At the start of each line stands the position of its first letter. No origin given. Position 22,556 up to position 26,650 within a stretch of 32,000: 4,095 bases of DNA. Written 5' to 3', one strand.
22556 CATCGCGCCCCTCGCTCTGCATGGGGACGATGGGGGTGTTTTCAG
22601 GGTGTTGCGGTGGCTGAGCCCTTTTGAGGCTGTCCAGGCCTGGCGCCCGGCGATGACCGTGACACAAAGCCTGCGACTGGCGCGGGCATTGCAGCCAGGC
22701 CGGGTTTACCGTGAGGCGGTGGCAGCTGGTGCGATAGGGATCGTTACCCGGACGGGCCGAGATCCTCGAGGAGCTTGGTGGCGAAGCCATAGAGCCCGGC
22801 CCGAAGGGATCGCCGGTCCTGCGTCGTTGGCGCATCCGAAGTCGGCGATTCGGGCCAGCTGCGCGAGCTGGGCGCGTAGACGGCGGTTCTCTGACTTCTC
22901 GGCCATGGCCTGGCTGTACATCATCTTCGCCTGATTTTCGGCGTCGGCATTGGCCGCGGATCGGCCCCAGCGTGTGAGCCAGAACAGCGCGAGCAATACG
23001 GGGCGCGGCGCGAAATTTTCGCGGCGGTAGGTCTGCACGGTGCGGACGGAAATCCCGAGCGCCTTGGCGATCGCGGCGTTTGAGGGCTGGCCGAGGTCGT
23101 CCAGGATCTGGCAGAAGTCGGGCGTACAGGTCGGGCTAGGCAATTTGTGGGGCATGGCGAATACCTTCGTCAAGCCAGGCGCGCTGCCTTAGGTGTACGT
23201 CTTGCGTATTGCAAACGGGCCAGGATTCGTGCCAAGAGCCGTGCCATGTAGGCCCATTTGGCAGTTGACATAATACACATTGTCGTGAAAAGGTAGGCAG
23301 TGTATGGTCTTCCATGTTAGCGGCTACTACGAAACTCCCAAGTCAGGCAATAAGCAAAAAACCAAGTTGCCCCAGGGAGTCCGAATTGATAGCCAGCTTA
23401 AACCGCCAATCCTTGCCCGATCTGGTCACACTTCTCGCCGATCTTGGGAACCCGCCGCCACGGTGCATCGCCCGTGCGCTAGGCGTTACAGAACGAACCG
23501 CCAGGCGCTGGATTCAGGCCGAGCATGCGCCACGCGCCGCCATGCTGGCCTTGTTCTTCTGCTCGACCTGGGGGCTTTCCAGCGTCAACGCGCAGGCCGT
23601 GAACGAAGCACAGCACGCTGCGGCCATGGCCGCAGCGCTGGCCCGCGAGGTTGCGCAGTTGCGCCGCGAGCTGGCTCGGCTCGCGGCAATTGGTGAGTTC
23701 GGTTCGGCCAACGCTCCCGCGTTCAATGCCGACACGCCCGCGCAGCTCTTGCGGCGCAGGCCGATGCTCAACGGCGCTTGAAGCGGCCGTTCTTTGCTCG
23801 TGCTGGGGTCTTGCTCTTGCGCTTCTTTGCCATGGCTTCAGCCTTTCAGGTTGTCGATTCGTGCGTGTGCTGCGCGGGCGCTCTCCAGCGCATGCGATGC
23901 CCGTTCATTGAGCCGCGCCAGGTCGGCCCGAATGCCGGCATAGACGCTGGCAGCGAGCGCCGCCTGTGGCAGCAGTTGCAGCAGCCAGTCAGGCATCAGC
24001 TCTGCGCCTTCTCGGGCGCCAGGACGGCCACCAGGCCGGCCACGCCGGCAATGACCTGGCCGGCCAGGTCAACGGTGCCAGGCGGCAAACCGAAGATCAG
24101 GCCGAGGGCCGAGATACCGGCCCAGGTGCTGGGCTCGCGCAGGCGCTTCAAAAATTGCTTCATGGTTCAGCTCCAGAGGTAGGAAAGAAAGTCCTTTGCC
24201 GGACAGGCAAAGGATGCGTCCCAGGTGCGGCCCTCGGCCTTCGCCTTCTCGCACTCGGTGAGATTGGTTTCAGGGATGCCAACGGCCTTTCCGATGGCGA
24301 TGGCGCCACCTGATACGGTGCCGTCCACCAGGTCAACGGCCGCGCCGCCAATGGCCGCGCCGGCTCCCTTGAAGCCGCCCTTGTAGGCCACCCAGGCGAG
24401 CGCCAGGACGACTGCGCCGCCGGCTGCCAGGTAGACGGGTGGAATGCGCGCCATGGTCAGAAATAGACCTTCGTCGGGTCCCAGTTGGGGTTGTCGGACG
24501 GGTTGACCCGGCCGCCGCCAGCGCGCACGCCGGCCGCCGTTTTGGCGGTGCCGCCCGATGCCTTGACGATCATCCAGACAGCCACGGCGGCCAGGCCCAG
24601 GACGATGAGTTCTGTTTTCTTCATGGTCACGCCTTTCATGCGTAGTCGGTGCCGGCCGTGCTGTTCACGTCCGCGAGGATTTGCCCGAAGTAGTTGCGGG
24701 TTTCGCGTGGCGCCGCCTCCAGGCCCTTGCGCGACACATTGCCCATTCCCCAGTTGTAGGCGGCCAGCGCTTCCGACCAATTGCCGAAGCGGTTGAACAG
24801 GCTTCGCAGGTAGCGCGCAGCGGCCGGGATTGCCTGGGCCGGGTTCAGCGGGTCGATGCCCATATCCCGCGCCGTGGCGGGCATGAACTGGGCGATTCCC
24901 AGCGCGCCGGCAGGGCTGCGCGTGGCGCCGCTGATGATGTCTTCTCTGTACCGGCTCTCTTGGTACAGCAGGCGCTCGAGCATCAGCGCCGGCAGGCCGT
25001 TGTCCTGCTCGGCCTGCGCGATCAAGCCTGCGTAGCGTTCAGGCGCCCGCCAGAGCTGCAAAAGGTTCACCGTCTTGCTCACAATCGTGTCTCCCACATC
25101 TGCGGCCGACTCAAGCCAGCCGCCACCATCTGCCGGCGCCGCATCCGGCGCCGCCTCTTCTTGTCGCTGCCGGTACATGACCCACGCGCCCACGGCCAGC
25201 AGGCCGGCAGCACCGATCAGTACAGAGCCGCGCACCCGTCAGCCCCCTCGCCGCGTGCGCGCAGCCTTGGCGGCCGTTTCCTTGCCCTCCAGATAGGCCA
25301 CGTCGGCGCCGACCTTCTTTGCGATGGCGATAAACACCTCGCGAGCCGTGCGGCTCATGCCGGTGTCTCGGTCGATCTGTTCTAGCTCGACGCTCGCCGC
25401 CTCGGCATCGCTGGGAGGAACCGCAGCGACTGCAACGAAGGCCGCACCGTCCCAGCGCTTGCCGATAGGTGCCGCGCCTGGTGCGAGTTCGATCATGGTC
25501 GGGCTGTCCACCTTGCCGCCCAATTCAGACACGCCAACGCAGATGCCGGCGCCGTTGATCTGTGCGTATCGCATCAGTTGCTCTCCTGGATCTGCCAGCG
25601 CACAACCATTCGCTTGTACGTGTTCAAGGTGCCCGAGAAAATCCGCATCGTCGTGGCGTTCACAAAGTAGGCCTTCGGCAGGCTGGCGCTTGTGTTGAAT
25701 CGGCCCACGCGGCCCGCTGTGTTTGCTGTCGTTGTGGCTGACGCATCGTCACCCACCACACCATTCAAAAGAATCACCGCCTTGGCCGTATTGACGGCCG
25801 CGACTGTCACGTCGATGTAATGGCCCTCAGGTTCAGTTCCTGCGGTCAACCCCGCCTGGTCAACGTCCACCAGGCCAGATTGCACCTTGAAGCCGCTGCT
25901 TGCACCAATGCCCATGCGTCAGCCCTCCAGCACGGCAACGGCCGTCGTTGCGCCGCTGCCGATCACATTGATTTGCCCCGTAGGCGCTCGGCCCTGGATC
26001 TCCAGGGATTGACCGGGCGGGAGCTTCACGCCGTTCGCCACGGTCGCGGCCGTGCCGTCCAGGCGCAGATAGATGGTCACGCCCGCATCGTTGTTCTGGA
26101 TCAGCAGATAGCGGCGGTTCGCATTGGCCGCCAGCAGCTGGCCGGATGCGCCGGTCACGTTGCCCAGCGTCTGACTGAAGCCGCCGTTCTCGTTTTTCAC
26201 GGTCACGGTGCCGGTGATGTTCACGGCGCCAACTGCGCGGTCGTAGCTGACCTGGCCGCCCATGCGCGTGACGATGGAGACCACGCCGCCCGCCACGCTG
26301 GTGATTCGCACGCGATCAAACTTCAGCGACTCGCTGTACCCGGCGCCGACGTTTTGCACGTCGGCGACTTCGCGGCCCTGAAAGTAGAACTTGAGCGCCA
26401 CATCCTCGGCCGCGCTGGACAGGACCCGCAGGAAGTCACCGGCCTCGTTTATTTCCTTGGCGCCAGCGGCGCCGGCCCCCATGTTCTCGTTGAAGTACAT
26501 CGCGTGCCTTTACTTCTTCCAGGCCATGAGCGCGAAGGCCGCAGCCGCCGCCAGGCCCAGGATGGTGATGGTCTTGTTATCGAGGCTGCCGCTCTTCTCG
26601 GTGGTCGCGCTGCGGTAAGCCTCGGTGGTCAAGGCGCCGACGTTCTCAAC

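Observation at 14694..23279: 12-bp dif-like direct repeat brackets the inovirus: probable Xer-dependent IMEX integration, with an array continuing to the right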

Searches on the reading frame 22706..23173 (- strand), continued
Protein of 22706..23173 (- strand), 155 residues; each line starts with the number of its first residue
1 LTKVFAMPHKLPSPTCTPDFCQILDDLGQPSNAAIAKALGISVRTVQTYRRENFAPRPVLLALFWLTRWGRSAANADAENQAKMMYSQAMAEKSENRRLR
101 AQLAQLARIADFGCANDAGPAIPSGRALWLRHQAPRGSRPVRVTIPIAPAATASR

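Call 87: search_protein_representatives(alignment_id=A1)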
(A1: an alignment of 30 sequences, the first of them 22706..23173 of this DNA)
Query: 30 sequences, 141 profile positions. Proteins with E-value up to 0.001 (for the whole library): 1013; up to 1e-10: 673; up to 1e-30: 265. The best 150 are listed.
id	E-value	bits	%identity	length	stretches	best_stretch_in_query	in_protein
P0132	8.4e-65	233.5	-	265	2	1-118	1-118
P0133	2.3e-47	176.9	-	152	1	1-118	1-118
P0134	4.3e-47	176.0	-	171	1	1-114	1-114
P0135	2.5e-46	173.6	-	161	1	1-123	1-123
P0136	1.3e-45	171.3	-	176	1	1-128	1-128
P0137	2.2e-45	170.5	-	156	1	1-115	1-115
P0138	2.6e-45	170.3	-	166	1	1-116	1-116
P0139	5.2e-45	169.3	-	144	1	1-119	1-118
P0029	9.2e-45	168.5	-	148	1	2-125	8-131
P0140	1.7e-44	167.7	-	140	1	1-119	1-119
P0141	2.7e-44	167.0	-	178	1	2-117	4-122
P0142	3.2e-44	166.7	-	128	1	1-112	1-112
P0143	6.1e-44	165.8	-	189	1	1-117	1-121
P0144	7.9e-44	165.5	-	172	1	1-117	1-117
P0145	1.8e-43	164.3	-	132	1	2-114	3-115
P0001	2.1e-43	164.1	-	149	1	3-117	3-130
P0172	2.7e-40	154.0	-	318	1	2-114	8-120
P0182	1.3e-39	151.8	-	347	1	2-125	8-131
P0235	1.3e-35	138.8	-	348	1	3-100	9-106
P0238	1.8e-35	138.4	-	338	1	2-101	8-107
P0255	1.9e-34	135.1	-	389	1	2-110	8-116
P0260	2.3e-34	134.8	-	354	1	2-99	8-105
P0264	3.1e-34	134.4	-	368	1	2-98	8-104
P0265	3.1e-34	134.4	-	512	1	3-102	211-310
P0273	8.5e-34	133.0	-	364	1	2-129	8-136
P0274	9.0e-34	132.9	-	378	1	2-101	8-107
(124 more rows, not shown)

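Call 88: search_protein_families(library=pfam, proteins=[P0235, P0238, P0255, P0260, P0264, P0273, P0274, P0182, P0172, P0265], max_evalue=0.001)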
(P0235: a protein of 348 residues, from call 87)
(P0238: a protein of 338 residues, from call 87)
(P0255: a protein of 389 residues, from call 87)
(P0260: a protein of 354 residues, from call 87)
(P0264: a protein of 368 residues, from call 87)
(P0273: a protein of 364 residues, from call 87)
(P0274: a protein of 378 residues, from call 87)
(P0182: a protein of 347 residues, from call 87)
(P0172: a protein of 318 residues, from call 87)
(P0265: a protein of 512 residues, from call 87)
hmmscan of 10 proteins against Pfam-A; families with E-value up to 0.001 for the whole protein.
P0235 (348 aa): 0 families

P0238 (338 aa): 2 families
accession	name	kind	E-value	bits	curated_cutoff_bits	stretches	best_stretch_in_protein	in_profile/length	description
PF13551.12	HTH_29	-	0.00024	21.5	28.1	1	22-47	7-32/64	Winged helix-turn helix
PF13384.12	HTH_23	-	0.00026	21.1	24.6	1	30-47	20-37/50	Homeodomain-like domain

P0255 (389 aa): 1 family
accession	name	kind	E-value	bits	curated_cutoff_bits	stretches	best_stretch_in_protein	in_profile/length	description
PF13384.12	HTH_23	-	0.00029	21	24.6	0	31-48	21-38/50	Homeodomain-like domain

P0260 (354 aa): 0 families

P0264 (368 aa): 0 families

P0273 (364 aa): 0 families

P0274 (378 aa): 0 families

P0182 (347 aa): 2 families
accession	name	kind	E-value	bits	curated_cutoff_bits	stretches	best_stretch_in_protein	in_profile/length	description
PF13384.12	HTH_23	-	8.9e-05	22.6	24.6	1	30-47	20-37/50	Homeodomain-like domain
PF13551.12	HTH_29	-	0.00028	21.4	28.1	0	26-47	11-32/64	Winged helix-turn helix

P0172 (318 aa): 0 families

P0265 (512 aa): 1 family
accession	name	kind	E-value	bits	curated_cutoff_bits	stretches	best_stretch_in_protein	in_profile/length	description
PF23343.2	REP_ORF2-G2P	-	8.8e-13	48.8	27.8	1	1-115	3-98/99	Replication-associated protein ORF2/G2P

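Call 91: search_protein_families(library=pfam, proteins=[L039:3170-4060:+, L039:3985-4971:-, L039:4716-5393:-, L039:5398-6069:-, L039:7317-8150:-, L039:8409-9368:-, L039:10197-12188:-, L039:1399-1869:-, L039:1841-2287:-, L039:2-469:+], max_evalue=0.001)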
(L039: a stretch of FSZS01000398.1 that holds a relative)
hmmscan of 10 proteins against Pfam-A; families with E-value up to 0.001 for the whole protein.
L039:3170-4060:+ (296 aa): 0 families

L039:3985-4971:- (328 aa): 0 families

L039:4716-5393:- (225 aa): 0 families

L039:5398-6069:- (223 aa): 0 families

L039:7317-8150:- (277 aa): 2 families
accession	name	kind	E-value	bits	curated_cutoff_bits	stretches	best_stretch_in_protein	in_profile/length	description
PF18628.8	P2_N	-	1.4e-28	99.7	25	1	4-121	2-113/129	Viral coat protein P2 N-terminal domain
PF25513.1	P2_C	-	1.2e-20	74.1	25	1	146-271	2-117/120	Viral coat protein P2 C-terminal domain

L039:8409-9368:- (319 aa): 0 families

L039:10197-12188:- (663 aa): 2 families
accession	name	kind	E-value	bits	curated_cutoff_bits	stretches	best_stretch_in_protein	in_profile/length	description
PF05840.19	Phage_GPA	-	4.4e-69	233.4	31.4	1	152-409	59-320/321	Bacteriophage replication gene A protein (GPA)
PF23343.2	REP_ORF2-G2P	-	8.2e-07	29.7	27.8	1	280-406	3-98/99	Replication-associated protein ORF2/G2P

L039:1399-1869:- (156 aa): 0 families

L039:1841-2287:- (148 aa): 1 family
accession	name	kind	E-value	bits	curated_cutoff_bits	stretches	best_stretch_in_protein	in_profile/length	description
PF08681.18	TacA1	-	4.2e-16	59.1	21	1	67-141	2-76/80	Antitoxin TacA 1-like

L039:2-469:+ (155 aa): 1 family
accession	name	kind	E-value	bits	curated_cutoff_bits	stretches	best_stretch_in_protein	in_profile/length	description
PF13538.12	UvrD_C_2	-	8.3e-07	29.2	27.4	1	111-144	11-51/52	UvrD-like helicase C-terminal domain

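Call 92: list_cluster_members(proteins=[P0001, P0002])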
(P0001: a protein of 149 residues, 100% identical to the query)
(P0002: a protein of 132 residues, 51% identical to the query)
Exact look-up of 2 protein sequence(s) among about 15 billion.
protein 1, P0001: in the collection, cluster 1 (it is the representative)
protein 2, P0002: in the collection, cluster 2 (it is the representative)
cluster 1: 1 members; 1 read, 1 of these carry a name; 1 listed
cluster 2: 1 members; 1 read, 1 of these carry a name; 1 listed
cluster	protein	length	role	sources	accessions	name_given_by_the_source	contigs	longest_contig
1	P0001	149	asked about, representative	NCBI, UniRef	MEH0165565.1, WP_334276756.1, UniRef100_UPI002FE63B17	hypothetical protein [Roseateles microcysteis] | hypothetical protein n=1 Tax=Roseateles microcysteis TaxID=3119057 RepID=UPI002FE63B17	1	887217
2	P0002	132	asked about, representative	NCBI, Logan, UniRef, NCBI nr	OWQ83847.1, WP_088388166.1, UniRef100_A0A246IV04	hypothetical protein CDN99_25620 [Roseateles aquatilis] | Uncharacterized protein n=1 Tax=Roseateles aquatilis TaxID=431061 RepID=A0A246IV04_9BURK | hypothetical protein [Roseateles aquatilis]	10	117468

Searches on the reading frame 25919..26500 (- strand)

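Call 11: search_protein_families(library=pfam, proteins=[window:25919-26500:-], max_evalue=0.01)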
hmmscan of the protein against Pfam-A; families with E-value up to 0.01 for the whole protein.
window:25919-26500:- (193 aa): 0 families

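Call 67: search_protein_families(library=phrogs, proteins=[window:25919-26500:-], max_evalue=0.001)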
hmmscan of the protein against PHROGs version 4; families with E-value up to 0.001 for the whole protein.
window:25919-26500:- (193 aa): 1 family
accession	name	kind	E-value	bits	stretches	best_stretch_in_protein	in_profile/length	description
phrog_30212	-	unknown function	1.3e-07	32.6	1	117-191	127-199/202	-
